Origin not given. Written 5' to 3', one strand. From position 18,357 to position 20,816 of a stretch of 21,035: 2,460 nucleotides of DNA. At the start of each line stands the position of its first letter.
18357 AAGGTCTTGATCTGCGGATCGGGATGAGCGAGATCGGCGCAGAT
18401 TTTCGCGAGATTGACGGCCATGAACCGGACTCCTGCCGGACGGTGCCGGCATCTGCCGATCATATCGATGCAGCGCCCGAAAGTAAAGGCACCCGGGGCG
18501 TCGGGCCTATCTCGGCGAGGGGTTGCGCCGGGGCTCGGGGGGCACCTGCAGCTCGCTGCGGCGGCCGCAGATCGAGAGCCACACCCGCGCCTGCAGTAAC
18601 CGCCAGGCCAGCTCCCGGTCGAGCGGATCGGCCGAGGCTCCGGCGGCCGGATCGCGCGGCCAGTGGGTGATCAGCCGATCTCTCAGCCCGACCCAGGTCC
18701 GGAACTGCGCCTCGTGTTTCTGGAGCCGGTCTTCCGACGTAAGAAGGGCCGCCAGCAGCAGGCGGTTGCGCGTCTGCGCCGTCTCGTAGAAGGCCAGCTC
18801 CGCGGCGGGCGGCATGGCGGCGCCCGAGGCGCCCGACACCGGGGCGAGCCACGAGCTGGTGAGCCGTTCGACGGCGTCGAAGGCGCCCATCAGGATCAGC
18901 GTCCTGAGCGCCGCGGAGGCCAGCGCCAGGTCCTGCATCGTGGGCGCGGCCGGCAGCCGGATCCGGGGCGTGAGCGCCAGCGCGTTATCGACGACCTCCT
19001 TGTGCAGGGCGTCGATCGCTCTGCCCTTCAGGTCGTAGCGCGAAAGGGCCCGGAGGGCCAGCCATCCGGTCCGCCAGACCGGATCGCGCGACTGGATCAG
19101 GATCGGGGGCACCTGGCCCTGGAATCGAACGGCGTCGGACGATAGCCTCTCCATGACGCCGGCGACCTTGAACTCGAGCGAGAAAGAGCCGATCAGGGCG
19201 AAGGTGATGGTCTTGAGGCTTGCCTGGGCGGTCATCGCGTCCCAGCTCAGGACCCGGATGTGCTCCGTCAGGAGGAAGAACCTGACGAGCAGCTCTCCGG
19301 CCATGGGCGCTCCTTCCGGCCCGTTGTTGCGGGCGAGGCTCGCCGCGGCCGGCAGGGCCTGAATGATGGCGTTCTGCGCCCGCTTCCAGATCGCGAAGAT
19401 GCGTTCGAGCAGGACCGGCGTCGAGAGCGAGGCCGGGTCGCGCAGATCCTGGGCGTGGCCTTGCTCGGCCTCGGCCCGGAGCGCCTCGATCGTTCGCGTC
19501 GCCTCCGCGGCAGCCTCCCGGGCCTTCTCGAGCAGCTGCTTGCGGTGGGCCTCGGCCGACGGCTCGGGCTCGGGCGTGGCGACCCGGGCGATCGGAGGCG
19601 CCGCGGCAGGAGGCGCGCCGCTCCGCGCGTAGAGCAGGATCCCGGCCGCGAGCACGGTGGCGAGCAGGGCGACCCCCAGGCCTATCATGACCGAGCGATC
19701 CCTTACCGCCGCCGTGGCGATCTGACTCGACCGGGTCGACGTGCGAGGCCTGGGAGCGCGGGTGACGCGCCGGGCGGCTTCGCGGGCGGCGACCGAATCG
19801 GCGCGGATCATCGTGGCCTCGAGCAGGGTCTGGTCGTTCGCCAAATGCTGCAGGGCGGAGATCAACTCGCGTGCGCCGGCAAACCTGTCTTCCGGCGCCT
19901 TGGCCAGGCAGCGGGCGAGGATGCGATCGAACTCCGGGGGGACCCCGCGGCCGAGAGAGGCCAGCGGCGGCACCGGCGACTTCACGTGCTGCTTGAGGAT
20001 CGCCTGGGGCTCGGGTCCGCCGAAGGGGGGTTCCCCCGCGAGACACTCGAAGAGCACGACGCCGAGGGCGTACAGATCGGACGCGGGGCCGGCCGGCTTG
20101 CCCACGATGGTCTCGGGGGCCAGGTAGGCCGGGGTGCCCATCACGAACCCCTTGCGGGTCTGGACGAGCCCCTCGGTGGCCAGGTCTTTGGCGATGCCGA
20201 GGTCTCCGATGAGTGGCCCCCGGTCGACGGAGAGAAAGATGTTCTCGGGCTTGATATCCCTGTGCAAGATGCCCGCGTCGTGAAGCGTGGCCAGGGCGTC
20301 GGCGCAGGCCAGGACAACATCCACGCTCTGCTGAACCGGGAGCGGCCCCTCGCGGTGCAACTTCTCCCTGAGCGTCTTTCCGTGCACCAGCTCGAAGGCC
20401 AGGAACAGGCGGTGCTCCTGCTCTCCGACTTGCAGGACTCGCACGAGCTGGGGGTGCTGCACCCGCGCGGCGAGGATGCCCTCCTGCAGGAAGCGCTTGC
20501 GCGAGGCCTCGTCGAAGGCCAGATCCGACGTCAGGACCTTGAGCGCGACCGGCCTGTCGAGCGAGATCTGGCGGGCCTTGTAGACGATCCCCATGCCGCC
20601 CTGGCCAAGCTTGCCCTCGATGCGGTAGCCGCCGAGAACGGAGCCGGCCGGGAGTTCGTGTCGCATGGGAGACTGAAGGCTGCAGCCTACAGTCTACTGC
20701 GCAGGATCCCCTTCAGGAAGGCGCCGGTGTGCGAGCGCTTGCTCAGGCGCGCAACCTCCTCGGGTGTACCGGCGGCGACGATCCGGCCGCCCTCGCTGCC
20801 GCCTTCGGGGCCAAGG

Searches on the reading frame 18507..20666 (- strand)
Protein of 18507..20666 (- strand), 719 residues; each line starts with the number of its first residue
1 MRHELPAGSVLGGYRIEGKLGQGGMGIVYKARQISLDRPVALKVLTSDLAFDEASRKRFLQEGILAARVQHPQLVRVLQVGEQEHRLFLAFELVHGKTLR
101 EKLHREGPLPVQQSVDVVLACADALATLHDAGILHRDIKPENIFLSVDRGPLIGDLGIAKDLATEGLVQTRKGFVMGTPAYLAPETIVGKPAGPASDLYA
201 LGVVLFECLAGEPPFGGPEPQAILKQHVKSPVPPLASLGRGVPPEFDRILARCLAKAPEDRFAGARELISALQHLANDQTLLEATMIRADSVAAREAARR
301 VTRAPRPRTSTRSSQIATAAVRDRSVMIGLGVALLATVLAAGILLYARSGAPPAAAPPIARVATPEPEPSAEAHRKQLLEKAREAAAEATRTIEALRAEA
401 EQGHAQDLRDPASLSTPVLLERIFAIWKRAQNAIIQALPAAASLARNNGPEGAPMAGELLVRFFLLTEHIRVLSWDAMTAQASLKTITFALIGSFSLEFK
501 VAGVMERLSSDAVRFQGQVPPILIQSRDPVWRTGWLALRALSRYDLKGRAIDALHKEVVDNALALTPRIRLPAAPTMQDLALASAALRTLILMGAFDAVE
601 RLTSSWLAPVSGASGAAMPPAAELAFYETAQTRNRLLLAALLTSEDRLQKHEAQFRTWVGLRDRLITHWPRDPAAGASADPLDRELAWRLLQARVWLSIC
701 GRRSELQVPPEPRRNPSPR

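Call 6: search_protein_families(library=pfam, proteins=[window:18507-20666:-], max_evalue=0.01)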
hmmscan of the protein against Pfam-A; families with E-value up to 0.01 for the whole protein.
window:18507-20666:- (719 aa): 3 families
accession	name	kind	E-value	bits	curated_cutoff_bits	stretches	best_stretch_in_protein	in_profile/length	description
PF00069.31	Pkinase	-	9.6e-48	163.3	31.7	1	14-267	1-256/263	Protein kinase domain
PF07714.23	PK_Tyr_Ser-Thr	-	5.4e-30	105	23.1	1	16-262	3-249/258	Protein tyrosine and serine/threonine kinase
PF17667.7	Pkinase_fungal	-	0.0013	17.9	24.1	1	120-189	294-367/387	Fungal protein kinase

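Call 7: search_protein_families(library=ncbifam, proteins=[window:18507-20666:-], max_evalue=0.01)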
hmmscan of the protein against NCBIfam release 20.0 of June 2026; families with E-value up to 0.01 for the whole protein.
window:18507-20666:- (719 aa): 16 families
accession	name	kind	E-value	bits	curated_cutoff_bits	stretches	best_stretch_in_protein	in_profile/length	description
NF033483.0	PknB_PASTA_kin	equivalog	7e-83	279.5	450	1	13-314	8-307/563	Stk1 family PASTA domain-containing Ser/Thr kinase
NF052427.1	StpK7MSMEG_1200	equivalog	1.8e-56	191.9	900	1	11-321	6-305/601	serine/threonine protein kinase StpK7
NF047741.1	antiphage_MADS6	equivalog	1.6e-50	172.3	460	2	82-279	268-464/612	methylation-associated defense system protein kinase MAD6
TIGR03903.1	TOMM_kin_cyc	equivalog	4.4e-46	157.3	705.75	1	39-275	5-247/1267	TOMM system kinase/cyclase fusion protein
NF009651.0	PRK13184.1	equivalog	1.5e-37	129.1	839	1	13-276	3-292/932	serine/threonine-protein kinase PknD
NF053615.1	SerThrKinAfsKStmc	equivalog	9.1e-31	107.3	1300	1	11-350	12-322/809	protein serine/threonine kinase AfsK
NF038150.1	lanthi_synth_IV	equivalog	2.1e-24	85.9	650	1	13-309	190-488/851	class IV lanthionine synthetase LanL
NF033442.0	BREX_PglW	equivalog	6.1e-21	73.9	990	2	10-145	510-642/1391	BREX system serine/threonine kinase PglW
NF038151.1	lanthi_synth_III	equivalog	1.3e-10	40.3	575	1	14-210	222-424/833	class III lanthionine synthetase LanKC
NF043056.1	T4SS_LegK1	equivalog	3.8e-09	35.7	550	1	82-205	149-280/516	Dot/Icm T4SS effector kinase LegK1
NF058632.1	SerThrKinPrkT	equivalog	4.2e-07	29.3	280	1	14-146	23-151/322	serine/threonine protein kinase PrkT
TIGR03724.2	arch_bud32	equivalog_domain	2.1e-06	27.4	125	1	78-160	61-132/193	KEOPS complex kinase/ATPase Bud32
NF040671.1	PLuB_AAA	exception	4.4e-05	21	999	1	66-206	59-194/1256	PLuB system helicase-like protein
NF007174.0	PRK09605.1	equivalog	0.00035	19.2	447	1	78-160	404-474/535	bifunctional N(6)-L-threonylcarbamoyladenine synthase/serine/threonine protein kinase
NF011463.0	PRK14879.1-4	equivalog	0.001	18.5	188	1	24-159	38-160/237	Kae1-associated kinase Bud32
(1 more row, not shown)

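Call 79: search_protein_families(library=padloc, proteins=[window:18507-20666:-], max_evalue=0.01)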
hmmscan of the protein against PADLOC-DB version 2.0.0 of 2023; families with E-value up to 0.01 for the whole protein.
window:18507-20666:- (719 aa): 33 families (the best 25 are shown)
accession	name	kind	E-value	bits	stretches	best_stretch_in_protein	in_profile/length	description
PDLC04042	PD-T4-6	-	2.5e-88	294.5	1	10-284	7-281/292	-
PDLC04043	PD-T4-6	-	3.3e-85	284.8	1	10-338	13-333/452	-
PDLC04061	PD-T4-6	-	1.4e-84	283.4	1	12-386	16-421/510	-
PDLC04053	PD-T4-6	-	2.9e-83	277.9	1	8-301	5-297/311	-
PDLC04054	PD-T4-6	-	2.5e-79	265.2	1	7-304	5-307/347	-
PDLC04039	PD-T4-6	-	7.5e-76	254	1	7-324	9-333/458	-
PDLC04047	PD-T4-6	-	3.4e-71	238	1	10-303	8-299/327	-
PDLC04060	PD-T4-6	-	6.4e-70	234.4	1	11-284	7-278/486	-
PDLC04057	PD-T4-6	-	6.9e-69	230.9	1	12-368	8-362/443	-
PDLC04138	mad6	-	6e-67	225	1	8-280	47-318/659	mads_6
PDLC04041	PD-T4-6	-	4.2e-66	222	1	4-392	20-386/443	-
PDLC04052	PD-T4-6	-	2.3e-65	219.7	1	13-386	10-384/496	-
PDLC04040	PD-T4-6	-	5.4e-59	198.3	1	20-363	2-361/547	-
PDLC04048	PD-T4-6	-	7.5e-58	194.6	1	12-280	10-277/354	-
PDLC01088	C3a189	-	3e-55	186.2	1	20-420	5-346/840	kinase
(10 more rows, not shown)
